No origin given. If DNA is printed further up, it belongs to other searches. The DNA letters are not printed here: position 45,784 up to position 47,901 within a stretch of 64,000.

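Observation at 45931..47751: In-frame fusion of an AraC-family transcription regulator to a complete lipoate-protein ligase A: a possible BirA-like ligase/regulator for lipoate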

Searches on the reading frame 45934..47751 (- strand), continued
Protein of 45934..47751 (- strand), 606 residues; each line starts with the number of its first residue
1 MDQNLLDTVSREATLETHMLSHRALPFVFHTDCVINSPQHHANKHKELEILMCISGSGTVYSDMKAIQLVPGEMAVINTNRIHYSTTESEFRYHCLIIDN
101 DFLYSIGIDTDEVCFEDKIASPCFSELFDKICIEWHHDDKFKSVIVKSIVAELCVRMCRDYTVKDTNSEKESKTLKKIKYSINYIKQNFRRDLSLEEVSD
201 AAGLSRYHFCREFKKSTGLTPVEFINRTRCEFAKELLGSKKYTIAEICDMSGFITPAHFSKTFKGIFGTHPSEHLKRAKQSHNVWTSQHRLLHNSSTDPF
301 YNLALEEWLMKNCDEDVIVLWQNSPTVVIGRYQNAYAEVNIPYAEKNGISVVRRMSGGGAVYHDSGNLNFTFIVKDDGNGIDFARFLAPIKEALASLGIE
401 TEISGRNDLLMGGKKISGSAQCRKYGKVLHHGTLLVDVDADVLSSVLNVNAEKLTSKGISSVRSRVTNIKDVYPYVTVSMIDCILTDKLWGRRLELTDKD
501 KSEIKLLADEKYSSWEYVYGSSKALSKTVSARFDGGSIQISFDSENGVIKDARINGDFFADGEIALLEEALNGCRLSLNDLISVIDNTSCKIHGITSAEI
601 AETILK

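Call 50: list_cluster_members(proteins=[window:45934-47751:-, P0001, P0008])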
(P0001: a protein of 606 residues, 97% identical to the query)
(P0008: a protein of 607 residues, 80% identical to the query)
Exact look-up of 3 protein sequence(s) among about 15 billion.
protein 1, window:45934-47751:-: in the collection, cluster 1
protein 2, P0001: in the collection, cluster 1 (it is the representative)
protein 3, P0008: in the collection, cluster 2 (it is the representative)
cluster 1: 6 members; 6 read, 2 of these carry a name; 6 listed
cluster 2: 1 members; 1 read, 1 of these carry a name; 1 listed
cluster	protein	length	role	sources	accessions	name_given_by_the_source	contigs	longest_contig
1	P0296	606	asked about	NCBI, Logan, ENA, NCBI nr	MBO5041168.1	MAG: lipoate--protein ligase [Clostridia bacterium] | lipoate--protein ligase [Clostridia bacterium]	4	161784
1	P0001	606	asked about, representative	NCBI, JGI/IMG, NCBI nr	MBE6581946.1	MAG: lipoate--protein ligase [Ruminococcaceae bacterium] | lipoate--protein ligase [Oscillospiraceae bacterium]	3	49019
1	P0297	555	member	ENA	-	-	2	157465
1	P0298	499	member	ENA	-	-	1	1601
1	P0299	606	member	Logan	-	-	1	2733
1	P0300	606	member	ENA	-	-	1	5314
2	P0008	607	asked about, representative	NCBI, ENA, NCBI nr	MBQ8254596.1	MAG: lipoate--protein ligase [Clostridia bacterium] | lipoate--protein ligase [Clostridia bacterium]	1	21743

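Call 51: find_encoding_contigs(protein=window:45934-47751:-, flank=2000, max_places=6)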
Protein window:45934-47751:- (606 aa): 8 contigs read that carry it; 5 places shown.
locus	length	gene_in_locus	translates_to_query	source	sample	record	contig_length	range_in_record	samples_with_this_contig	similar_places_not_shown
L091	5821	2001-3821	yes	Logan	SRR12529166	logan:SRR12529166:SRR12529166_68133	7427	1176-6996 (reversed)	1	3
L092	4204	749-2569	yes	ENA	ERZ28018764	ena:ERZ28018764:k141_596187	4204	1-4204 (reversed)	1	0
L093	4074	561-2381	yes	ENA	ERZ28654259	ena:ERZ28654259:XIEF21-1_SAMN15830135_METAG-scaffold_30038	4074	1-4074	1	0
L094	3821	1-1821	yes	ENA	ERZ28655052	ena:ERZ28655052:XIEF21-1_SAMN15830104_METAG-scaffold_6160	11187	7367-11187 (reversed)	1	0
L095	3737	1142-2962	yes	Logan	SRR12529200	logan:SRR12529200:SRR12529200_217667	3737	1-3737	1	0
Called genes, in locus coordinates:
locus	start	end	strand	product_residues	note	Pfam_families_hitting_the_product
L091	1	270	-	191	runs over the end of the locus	PF04977:DivIC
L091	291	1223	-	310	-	PF01795:Methyltransf_5, PF13847:Methyltransf_31 (faint)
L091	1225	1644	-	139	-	PF02381:MraZ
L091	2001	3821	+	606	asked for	PF02311:AraC_binding (weak), PF00165:HTH_AraC, PF12833:HTH_18, PF21948:LplA-B_cat, PF03099:BPL_LplA_LipB, PF10437:Lip_prot_lig_C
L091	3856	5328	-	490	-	PF02065:Melibiase, PF16499:Melibiase_2 (weak)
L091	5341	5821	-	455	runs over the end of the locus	PF03448:MgtE_N, PF00571:CBS, PF01769:MgtE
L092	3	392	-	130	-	?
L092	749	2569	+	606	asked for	PF02311:AraC_binding (weak), PF00165:HTH_AraC, PF12833:HTH_18, PF21948:LplA-B_cat, PF03099:BPL_LplA_LipB, PF10437:Lip_prot_lig_C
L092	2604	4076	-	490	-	PF02065:Melibiase, PF16499:Melibiase_2 (weak)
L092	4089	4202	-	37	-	?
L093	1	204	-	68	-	?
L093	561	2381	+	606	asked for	PF02311:AraC_binding (weak), PF00165:HTH_AraC, PF12833:HTH_18, PF21948:LplA-B_cat, PF03099:BPL_LplA_LipB, PF10437:Lip_prot_lig_C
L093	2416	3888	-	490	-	PF02065:Melibiase, PF16499:Melibiase_2 (weak)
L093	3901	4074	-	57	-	?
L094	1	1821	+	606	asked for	PF02311:AraC_binding (weak), PF00165:HTH_AraC, PF12833:HTH_18, PF21948:LplA-B_cat, PF03099:BPL_LplA_LipB, PF10437:Lip_prot_lig_C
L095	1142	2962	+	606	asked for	PF02311:AraC_binding (weak), PF00165:HTH_AraC, PF12833:HTH_18, PF21948:LplA-B_cat, PF03099:BPL_LplA_LipB, PF10437:Lip_prot_lig_C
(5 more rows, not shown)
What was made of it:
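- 45931..47751 (-): Fused araC::lplA coding sequence (606 aa plus TAA stop). The identical protein is NCBI MBO5041168.1 and lies on 8 contigs (calls 50, 51).
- The identical protein occurs on 8 contigs from at least 5 samples and three sources (calls 50, 51). The identical 606-aa product was assembled independently in at least 5 samples by different pipelines (call 51).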

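Call 53: fold_search(model_id=the predicted structure, library=pdb)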
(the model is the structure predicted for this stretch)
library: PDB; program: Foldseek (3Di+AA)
matches with E <= 10: 1742; with E <= 0.001: 418
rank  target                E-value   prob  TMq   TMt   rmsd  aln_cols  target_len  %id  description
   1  1vqz                  1.5e-31  1.00  0.46  0.82   3.7       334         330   36  Crystal structure of a putative lipoate-protein ligase a (sp_1160) from streptococcus pneumoniae tigr4 at 1.99 A resolut (released 2005-02-15)
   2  5ich_A                8.1e-31  1.00  0.48  0.90   1.9       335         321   35  Crystal structure of Enterococcus faecalis lipoate-protein ligase A (lplA-2) in complex with 8BO-AMP (released 2017-03-15)
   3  5ij6                  1.3e-30  1.00  0.48  0.89   2.3       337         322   32  Crystal structure of Enterococcus faecalis lipoate-protein ligase A (lplA-1) in complex with lipoic acid (released 2017-03-15)
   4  8cri_A                1.3e-30  1.00  0.47  0.89   2.1       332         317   36  Crystal structure of LplA1 in complex with lipoic acid (Listeria monocytogenes) (released 2023-06-07)
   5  5icl_A                1.4e-30  1.00  0.48  0.89   1.9       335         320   35  Crystal structure of Enterococcus faecalis lipoate-protein ligase A (lplA-2) in complex with lipoyl-AMP (released 2017-03-15)
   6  5iby                  1.9e-30  1.00  0.47  0.87   3.4       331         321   34  Crystal structure of Enterococcus faecalis lipoate-protein ligase A (lplA-2) in complex with lipoic acid (released 2017-03-15)
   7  5idh                  9.2e-30  1.00  0.46  0.87   3.5       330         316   34  Crystal structure of Enterococcus faecalis lipoate-protein ligase A (lplA-2) in complex with 8-bromooctanoic acid (released 2017-03-15)
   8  5ich_B                4.5e-29  1.00  0.46  0.87   3.4       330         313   33  Crystal structure of Enterococcus faecalis lipoate-protein ligase A (lplA-2) in complex with 8BO-AMP (released 2017-03-15)
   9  6jom_B                5.1e-29  1.00  0.46  0.82   3.1       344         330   30  Crystal structure of lipoate protein ligase from Mycoplasma hyopneumoniae (released 2020-03-25)
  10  8crj                  1.1e-28  1.00  0.36  0.63  12.7       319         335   38  Crystal structure of LplA1 in complex with lipoyl-AMP (Listeria monocytogenes) (released 2023-06-07)
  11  6jom_A                2.1e-28  1.00  0.46  0.82   3.3       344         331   30  Crystal structure of lipoate protein ligase from Mycoplasma hyopneumoniae (released 2020-03-25)
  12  1x2g_C                3.1e-28  1.00  0.40  0.68   4.6       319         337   35  Crystal Structure of Lipate-Protein Ligase A from Escherichia coli (released 2005-08-02)
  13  1x2g_A                3.5e-28  1.00  0.40  0.69   4.3       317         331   34  Crystal Structure of Lipate-Protein Ligase A from Escherichia coli (released 2005-08-02)
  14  4tvy_A                7.1e-28  1.00  0.41  0.71   4.2       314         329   33  Apo resorufin ligase (released 2014-10-22)
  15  1x2g_B                2.4e-27  1.00  0.40  0.68   4.6       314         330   33  Crystal Structure of Lipate-Protein Ligase A from Escherichia coli (released 2005-08-02)
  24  8cri_B                1.2e-20  1.00  0.37  0.81   3.9       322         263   28  Crystal structure of LplA1 in complex with lipoic acid (Listeria monocytogenes) (released 2023-06-07)
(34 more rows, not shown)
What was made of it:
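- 46315..46881 (-): LplA catalytic domain (residues 291-479). Foldseek TM 0.90 and rmsd 1.9 A to E. faecalis LplA-2, 5ich (call 53).
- On Lipoate-protein ligase A (TIGR00545 equivalog; LplA/LplJ type): The fold matches full-length LplA structures (call 53).
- The LplA half superposes on solved LplAs with TM 0.82-0.90 (call 53).
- Tried and rejected: Foldseek hits to full-length AraC proteins (ToxT, Rns, CsvR) have rmsd of 13-15 A and say nothing about the ligand (call 53).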
